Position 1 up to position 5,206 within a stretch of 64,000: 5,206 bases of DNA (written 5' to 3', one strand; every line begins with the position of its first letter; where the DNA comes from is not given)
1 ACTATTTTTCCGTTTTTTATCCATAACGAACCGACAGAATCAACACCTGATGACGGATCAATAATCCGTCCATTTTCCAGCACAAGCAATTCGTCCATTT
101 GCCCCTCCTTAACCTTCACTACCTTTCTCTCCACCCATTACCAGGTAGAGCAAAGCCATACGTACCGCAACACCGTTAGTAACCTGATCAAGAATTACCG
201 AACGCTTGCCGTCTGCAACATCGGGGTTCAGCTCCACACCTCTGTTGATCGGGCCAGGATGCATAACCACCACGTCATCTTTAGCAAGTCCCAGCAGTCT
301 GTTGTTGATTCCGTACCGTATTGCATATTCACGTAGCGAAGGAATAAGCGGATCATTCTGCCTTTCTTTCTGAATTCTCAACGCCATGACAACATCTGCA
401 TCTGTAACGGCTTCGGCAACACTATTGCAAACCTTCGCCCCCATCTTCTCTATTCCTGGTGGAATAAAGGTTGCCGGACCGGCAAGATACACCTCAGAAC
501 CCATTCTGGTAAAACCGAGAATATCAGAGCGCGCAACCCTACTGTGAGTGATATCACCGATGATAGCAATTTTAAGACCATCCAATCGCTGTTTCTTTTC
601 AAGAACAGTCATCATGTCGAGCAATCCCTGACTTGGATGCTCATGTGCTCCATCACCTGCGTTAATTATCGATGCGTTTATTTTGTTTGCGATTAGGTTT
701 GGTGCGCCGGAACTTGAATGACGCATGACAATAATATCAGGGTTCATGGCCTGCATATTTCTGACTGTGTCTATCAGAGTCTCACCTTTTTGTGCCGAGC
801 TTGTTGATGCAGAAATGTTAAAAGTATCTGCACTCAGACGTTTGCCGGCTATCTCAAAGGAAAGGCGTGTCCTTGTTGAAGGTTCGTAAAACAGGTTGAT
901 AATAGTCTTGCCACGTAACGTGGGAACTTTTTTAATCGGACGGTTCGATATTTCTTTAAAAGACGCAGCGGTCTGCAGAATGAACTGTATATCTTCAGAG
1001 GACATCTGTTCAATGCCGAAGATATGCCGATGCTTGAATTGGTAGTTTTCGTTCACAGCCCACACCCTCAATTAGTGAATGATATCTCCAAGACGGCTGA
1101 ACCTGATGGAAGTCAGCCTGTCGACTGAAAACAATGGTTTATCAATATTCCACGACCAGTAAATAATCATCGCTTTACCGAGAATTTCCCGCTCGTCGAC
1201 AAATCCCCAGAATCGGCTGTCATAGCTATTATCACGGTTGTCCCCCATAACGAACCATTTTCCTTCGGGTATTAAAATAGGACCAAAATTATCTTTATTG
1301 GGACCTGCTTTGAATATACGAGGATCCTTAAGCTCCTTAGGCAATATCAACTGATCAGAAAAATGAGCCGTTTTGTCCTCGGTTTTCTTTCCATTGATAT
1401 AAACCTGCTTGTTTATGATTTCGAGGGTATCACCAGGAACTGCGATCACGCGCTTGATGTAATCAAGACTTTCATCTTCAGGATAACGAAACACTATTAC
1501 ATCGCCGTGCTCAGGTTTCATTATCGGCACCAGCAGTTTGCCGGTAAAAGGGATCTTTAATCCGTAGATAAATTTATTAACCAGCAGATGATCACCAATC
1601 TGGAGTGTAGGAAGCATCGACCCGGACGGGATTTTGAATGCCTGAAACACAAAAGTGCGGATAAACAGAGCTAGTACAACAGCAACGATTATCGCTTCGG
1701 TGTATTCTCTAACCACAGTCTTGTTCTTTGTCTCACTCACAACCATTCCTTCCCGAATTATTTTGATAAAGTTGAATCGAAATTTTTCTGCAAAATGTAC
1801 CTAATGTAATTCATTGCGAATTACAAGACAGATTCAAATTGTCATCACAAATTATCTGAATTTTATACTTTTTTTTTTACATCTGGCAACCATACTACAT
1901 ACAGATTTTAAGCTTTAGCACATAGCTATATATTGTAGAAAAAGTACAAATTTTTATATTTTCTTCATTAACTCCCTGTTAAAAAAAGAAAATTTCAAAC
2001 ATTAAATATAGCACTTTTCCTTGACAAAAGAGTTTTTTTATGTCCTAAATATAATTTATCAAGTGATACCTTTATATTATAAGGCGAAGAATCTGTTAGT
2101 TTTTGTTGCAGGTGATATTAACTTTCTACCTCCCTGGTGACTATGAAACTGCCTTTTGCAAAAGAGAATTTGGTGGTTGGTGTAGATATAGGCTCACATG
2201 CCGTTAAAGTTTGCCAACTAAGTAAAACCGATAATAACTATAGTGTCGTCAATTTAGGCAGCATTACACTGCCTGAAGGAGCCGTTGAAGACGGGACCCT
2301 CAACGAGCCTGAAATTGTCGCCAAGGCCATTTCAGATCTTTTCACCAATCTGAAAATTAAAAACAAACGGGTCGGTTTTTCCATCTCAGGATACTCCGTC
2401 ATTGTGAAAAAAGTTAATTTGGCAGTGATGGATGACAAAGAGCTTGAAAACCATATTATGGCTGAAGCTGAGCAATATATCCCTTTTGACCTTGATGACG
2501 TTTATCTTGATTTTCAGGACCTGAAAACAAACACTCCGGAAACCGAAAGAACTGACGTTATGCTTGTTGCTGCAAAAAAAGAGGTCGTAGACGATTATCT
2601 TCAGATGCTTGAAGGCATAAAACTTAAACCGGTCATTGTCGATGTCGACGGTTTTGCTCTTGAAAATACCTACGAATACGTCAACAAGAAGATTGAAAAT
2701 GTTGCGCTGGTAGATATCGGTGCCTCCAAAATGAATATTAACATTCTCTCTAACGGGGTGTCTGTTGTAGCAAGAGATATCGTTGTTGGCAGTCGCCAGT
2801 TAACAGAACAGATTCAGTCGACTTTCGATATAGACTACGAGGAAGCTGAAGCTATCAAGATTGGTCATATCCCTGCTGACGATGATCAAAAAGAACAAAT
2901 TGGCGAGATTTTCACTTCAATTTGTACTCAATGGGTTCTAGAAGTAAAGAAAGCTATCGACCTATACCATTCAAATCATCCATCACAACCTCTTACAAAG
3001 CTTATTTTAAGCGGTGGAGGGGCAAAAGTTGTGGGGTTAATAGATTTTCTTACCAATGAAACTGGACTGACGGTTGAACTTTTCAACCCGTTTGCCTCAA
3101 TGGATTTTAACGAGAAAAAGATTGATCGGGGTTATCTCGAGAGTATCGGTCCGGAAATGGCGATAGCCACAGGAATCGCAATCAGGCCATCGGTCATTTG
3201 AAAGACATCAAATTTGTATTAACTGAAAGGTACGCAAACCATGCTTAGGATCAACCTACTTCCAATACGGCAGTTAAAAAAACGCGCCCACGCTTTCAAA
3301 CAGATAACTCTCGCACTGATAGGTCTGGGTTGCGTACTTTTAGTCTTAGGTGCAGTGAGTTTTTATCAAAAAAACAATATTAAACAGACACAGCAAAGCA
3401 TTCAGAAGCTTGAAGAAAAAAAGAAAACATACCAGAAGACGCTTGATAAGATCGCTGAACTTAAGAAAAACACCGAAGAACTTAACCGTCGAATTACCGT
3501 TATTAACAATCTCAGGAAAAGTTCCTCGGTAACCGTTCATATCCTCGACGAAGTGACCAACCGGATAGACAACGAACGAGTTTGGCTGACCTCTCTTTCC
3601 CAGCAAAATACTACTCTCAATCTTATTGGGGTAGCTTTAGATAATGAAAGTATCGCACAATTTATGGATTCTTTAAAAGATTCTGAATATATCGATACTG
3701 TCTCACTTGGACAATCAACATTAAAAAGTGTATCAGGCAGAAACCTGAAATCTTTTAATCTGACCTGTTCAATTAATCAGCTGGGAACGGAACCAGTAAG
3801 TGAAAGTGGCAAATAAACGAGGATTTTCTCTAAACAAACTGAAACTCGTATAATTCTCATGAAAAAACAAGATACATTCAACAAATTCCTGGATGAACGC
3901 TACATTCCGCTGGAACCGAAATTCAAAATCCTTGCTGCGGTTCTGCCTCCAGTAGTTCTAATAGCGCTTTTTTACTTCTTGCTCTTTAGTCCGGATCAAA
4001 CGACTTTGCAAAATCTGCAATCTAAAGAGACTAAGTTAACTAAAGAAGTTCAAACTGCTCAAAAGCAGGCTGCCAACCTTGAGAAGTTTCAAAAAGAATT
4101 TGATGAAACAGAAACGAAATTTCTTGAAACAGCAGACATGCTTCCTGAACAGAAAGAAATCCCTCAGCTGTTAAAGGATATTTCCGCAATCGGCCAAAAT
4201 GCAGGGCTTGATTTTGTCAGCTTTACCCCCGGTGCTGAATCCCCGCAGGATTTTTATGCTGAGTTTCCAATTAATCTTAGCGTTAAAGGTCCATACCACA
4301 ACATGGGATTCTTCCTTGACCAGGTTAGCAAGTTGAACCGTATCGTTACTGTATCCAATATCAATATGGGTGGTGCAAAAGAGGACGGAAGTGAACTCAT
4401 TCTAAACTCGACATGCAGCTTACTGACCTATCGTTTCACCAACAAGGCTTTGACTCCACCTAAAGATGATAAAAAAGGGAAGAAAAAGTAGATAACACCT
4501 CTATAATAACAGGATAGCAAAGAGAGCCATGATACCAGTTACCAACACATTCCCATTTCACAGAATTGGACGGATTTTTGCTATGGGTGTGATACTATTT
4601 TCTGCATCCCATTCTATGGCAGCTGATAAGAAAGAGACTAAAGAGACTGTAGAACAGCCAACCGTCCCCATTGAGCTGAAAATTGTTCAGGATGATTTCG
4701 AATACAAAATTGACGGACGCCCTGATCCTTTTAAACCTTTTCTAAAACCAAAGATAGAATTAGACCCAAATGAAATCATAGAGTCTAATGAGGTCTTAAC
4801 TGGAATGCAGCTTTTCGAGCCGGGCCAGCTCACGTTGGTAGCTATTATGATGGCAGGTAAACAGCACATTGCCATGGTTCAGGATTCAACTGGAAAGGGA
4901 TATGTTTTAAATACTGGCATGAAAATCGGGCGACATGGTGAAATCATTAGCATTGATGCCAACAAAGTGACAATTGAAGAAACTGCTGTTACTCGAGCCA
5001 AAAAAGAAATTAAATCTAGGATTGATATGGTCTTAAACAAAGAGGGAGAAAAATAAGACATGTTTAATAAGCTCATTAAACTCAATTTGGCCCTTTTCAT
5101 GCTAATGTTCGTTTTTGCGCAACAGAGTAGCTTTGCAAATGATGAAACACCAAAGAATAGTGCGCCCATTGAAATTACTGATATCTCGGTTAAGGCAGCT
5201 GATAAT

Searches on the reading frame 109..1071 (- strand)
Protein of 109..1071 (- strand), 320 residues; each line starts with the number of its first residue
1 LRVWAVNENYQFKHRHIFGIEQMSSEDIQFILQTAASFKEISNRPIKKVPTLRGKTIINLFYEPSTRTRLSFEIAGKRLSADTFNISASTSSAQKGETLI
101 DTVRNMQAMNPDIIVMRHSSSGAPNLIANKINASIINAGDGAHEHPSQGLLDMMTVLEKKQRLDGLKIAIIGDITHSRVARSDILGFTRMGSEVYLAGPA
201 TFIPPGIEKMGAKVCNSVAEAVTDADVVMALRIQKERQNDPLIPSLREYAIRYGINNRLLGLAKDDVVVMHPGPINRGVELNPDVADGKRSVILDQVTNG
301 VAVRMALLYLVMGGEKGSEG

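Call 69: search_protein_families(library=pfam, proteins=[window:109-1071:-], max_evalue=0.00001)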
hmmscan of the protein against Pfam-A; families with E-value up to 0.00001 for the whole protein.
window:109-1071:- (320 aa): 2 families
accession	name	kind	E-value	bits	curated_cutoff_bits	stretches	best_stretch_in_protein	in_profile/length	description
PF02729.26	OTCace_N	-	8.8e-45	152.9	29.9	1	15-158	1-148/148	Aspartate/ornithine carbamoyltransferase, carbamoyl-P binding domain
PF00185.30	OTCace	-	1.3e-29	103.8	29.4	1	164-310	1-156/157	Aspartate/ornithine carbamoyltransferase, Asp/Orn binding domain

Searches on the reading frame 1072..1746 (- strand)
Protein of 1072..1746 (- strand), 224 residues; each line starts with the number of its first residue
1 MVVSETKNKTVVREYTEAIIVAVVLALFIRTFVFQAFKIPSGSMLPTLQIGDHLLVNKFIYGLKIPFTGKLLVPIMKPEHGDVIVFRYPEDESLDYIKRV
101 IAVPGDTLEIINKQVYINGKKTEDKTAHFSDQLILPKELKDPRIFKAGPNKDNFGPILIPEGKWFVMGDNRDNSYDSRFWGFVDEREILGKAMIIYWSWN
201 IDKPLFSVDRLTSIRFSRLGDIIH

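Call 69: search_protein_families(library=pfam, proteins=[window:1072-1746:-], max_evalue=0.00001)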
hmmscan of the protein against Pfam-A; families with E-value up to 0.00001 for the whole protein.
window:1072-1746:- (224 aa): 1 family
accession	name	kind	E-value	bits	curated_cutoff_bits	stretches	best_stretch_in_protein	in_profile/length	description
PF10502.14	Peptidase_S26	-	8.2e-55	185.7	22.9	1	13-197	2-168/168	Signal peptidase, peptidase S26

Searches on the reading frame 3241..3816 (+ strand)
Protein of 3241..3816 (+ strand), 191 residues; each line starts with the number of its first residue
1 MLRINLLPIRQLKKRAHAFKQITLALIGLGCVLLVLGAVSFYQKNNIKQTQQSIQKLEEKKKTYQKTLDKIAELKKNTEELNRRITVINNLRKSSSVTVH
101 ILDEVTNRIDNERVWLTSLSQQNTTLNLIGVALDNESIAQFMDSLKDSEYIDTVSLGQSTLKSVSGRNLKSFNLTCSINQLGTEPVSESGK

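Call 69: search_protein_families(library=pfam, proteins=[window:3241-3816:+], max_evalue=0.00001)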
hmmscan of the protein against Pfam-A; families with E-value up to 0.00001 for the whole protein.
window:3241-3816:+ (191 aa): 1 family
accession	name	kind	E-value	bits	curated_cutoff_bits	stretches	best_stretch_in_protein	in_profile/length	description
PF05137.18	PilN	-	2.5e-19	69.5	22.8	1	100-178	1-78/78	Fimbrial assembly protein (PilN)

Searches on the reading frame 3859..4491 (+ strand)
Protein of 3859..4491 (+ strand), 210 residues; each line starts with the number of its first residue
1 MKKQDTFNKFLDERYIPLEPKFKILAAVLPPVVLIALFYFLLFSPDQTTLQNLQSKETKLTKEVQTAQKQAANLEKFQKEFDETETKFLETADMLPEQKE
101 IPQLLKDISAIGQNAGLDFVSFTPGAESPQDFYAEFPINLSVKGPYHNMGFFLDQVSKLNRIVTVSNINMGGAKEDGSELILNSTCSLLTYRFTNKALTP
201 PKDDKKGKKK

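Call 69: search_protein_families(library=pfam, proteins=[window:3859-4491:+], max_evalue=0.00001)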
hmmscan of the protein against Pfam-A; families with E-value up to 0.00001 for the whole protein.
window:3859-4491:+ (210 aa): 1 family
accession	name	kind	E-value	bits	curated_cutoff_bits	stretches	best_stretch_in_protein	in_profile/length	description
PF04350.18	PilO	-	1.2e-46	158.9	22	1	50-194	1-144/145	Pilus assembly protein, PilO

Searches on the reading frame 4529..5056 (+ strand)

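Call 69: search_protein_families(library=pfam, proteins=[window:4529-5056:+], max_evalue=0.00001)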
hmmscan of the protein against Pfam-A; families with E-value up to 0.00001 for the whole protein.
window:4529-5056:+ (175 aa): 1 family
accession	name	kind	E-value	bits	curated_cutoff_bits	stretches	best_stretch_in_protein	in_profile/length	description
PF04351.19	PilP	-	1.7e-07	31.7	25.6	1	35-153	7-130/146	Pilus assembly protein, PilP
